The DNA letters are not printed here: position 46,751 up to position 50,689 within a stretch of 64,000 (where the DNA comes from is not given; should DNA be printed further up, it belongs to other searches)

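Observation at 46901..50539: Solitary GTA g15-type ('megatron'/host-specificity) tail protein gene immediately upstream of the T4SS operon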

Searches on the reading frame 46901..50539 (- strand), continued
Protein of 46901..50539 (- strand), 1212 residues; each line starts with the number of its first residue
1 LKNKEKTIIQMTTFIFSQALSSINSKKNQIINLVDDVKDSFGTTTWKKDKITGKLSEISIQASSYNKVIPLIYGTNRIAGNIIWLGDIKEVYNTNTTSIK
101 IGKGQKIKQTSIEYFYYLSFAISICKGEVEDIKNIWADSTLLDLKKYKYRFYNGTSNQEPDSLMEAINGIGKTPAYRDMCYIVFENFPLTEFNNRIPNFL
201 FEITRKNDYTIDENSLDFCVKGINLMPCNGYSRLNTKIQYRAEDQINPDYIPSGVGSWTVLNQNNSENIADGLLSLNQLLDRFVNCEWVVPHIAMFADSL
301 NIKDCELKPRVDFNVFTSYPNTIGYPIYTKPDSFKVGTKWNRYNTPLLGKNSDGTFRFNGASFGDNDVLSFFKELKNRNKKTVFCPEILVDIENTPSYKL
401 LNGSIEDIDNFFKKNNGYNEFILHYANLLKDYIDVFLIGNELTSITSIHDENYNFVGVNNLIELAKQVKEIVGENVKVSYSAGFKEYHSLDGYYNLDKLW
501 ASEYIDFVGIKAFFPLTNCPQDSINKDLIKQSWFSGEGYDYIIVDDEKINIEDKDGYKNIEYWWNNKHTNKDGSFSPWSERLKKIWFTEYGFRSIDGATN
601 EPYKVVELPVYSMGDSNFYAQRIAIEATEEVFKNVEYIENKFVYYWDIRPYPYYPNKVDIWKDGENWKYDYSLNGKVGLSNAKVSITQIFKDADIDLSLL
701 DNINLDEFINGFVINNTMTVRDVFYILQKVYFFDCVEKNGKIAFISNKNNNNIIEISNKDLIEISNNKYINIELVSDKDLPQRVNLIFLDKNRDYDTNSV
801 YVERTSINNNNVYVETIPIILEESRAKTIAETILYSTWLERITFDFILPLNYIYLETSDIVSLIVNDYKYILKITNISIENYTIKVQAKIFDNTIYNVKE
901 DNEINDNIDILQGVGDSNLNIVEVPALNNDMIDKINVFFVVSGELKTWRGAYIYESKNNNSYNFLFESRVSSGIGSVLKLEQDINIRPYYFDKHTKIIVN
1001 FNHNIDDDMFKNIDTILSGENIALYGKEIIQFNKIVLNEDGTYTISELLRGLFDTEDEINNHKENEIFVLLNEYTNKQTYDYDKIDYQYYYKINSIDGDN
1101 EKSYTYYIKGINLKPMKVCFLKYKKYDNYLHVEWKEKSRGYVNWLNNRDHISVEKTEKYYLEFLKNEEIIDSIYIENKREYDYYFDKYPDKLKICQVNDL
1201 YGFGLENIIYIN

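Call 22: search_solved_structures(query=window:46901-50539:-, max_evalue=0.01, show_alignments=1)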
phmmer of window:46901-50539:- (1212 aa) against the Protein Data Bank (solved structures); distinct sequences matched with E-value up to 0.01: 2.
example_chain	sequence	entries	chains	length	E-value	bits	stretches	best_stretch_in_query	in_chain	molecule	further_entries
6tba_8A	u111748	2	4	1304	3.6e-67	230.2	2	419-1140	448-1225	Uncharacterized protein | Putative gene transfer agent protein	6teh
8gtc_M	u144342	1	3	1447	7e-48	166.3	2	54-314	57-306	Megatron protein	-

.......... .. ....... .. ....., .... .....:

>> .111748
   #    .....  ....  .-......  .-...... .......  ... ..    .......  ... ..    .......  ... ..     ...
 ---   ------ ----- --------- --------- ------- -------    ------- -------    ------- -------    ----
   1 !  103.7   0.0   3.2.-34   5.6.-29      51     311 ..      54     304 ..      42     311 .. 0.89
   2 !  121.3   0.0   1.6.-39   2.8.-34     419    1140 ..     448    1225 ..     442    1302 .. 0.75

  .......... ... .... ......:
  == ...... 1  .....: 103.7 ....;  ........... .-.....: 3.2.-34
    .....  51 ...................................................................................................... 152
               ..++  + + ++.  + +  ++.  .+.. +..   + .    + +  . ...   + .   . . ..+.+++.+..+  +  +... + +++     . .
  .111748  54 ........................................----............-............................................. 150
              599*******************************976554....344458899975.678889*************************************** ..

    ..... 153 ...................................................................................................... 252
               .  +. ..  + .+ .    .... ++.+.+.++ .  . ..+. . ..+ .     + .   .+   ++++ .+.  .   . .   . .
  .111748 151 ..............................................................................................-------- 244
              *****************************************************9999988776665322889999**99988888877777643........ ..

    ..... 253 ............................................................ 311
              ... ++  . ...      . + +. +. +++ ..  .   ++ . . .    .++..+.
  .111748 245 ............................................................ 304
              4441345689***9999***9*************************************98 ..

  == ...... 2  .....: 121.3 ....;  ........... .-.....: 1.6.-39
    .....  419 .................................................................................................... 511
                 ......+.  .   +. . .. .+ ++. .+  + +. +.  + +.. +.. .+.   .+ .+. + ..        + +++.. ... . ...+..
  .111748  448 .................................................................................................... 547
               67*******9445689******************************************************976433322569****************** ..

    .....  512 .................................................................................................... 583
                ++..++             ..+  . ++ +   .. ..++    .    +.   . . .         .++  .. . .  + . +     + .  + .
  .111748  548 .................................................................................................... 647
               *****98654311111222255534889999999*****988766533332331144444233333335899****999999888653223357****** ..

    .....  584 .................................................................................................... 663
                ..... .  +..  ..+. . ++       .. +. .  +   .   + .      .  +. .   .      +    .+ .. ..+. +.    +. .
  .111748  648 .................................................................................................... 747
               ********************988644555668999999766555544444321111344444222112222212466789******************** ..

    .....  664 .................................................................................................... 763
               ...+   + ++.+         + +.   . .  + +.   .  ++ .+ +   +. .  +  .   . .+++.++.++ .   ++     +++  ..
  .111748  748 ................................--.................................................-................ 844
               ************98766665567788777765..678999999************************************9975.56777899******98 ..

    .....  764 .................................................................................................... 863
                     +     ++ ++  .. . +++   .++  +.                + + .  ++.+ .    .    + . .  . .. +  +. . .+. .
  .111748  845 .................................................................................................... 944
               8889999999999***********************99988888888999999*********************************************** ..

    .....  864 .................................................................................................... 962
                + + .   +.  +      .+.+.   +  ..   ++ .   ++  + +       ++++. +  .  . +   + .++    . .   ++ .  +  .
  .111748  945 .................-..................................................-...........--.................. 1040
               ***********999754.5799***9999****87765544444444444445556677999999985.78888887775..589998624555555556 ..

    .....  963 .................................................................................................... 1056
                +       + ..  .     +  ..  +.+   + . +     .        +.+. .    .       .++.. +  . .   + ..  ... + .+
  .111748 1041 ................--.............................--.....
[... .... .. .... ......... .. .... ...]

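Call 23: find_encoding_contigs(protein=P0003, flank=10000, max_places=1)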
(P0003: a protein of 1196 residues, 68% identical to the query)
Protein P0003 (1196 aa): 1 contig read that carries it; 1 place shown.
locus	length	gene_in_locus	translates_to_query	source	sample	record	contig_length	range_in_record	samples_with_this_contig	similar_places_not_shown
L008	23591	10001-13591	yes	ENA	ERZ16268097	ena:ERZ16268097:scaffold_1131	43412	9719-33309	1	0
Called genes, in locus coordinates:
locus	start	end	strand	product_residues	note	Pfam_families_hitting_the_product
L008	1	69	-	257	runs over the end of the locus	PF13462:Thioredoxin_4, PF01323:DSBA (faint)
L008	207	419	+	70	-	-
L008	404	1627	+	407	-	-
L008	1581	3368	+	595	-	PF12796:Ank_2 (faint), PF00023:Ank (faint), PF13606:Ank_3 (faint)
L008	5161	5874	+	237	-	PF01746:tRNA_m1G_MT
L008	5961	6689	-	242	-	PF01479:S4, PF00849:PseudoU_synth_2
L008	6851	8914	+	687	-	-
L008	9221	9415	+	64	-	-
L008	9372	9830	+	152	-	-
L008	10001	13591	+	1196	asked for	PF13547:GTA_TIM, PF13550:Phage-tail_3, PF23666:Rcc01698_C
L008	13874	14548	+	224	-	PF02666:PS_Dcarbxylase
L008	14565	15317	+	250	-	PF01066:CDP-OH_P_transf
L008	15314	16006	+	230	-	PF00005:ABC_tran, PF13304:AAA_21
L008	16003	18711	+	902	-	PF12705:PDDEXK_1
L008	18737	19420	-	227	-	PF02463:SMC_N (faint), PF00005:ABC_tran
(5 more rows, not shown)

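Call 24: find_encoding_contigs(protein=P0006, flank=10000, max_places=1)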
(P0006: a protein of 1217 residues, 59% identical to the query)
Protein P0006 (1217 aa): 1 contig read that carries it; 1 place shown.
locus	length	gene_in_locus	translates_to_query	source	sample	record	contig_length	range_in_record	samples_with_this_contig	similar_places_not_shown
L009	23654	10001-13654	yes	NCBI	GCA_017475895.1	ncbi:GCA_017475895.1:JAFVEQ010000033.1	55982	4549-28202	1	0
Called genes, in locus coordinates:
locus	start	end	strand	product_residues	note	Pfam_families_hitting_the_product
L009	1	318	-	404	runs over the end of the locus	PF28597:T2SSF_N (weak), PF00482:T2SSF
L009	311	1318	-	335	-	PF01327:Pep_deformylase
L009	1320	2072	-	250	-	PF20772:TACO1_YebC_N, PF01709:Transcrip_reg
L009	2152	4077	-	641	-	PF02518:HATPase_c (weak), PF13589:HATPase_c_3, PF00183:HSP90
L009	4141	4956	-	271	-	PF17930:LpxI_N, PF06230:LpxI_C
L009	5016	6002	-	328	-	PF01116:F_bP_aldolase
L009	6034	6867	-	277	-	-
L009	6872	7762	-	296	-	PF02673:BacA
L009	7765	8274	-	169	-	-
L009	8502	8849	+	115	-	PF01250:Ribosomal_S6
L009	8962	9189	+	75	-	PF01084:Ribosomal_S18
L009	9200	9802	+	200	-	PF01281:Ribosomal_L9_N, PF03948:Ribosomal_L9_C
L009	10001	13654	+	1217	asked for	PF13547:GTA_TIM, PF13550:Phage-tail_3, PF23666:Rcc01698_C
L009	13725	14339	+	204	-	PF01612:DNA_pol_A_exo1, PF13482:RNase_H_2 (weak)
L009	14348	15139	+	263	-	PF03167:UDG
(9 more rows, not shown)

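Call 26: find_encoding_contigs(protein=P0026, flank=10000, max_places=1)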
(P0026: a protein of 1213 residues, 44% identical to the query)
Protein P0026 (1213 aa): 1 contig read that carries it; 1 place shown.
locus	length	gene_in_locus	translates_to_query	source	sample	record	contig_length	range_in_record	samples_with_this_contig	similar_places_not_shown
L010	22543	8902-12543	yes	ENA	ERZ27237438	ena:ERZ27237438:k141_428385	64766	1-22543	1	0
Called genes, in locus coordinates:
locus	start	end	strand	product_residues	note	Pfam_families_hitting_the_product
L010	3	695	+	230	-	?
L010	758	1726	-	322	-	-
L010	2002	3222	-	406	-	-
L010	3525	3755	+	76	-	-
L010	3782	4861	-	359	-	-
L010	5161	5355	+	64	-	-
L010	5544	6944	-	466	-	-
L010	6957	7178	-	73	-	-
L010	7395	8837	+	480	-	PF00884:Sulfatase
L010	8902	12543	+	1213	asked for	PF13547:GTA_TIM, PF13550:Phage-tail_3, PF23666:Rcc01698_C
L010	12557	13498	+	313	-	PF00793:DAHP_synth_1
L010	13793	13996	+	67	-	-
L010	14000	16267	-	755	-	PF00580:UvrD-helicase, PF13245:AAA_19, PF01443:Viral_helicase1 (faint), PF13361:UvrD_C, PF13538:UvrD_C_2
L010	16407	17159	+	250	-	PF00557:Peptidase_M24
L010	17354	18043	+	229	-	PF20582:UPF0758_N (weak), PF04002:RadC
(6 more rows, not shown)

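Call 27: find_encoding_contigs(protein=P0015, flank=10000, max_places=1)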
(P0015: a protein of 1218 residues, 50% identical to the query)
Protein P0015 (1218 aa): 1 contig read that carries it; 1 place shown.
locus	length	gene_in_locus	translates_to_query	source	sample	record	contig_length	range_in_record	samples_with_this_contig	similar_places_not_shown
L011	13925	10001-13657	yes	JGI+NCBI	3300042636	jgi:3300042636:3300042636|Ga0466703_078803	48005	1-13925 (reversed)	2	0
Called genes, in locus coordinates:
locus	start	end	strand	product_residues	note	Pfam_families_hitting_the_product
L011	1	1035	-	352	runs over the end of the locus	PF01551:Peptidase_M23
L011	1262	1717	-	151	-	PF00691:OmpA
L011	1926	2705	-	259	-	PF00303:Thymidylat_synt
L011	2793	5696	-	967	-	PF00675:Peptidase_M16 (weak), PF05193:Peptidase_M16_C, PF08367:M16C_assoc, PF22516:PreP_C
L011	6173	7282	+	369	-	PF13609:Porin_4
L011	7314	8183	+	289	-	PF01565:FAD_binding_4, PF02873:MurB_C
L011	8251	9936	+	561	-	-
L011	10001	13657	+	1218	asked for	PF13547:GTA_TIM, PF13550:Phage-tail_3, PF23666:Rcc01698_C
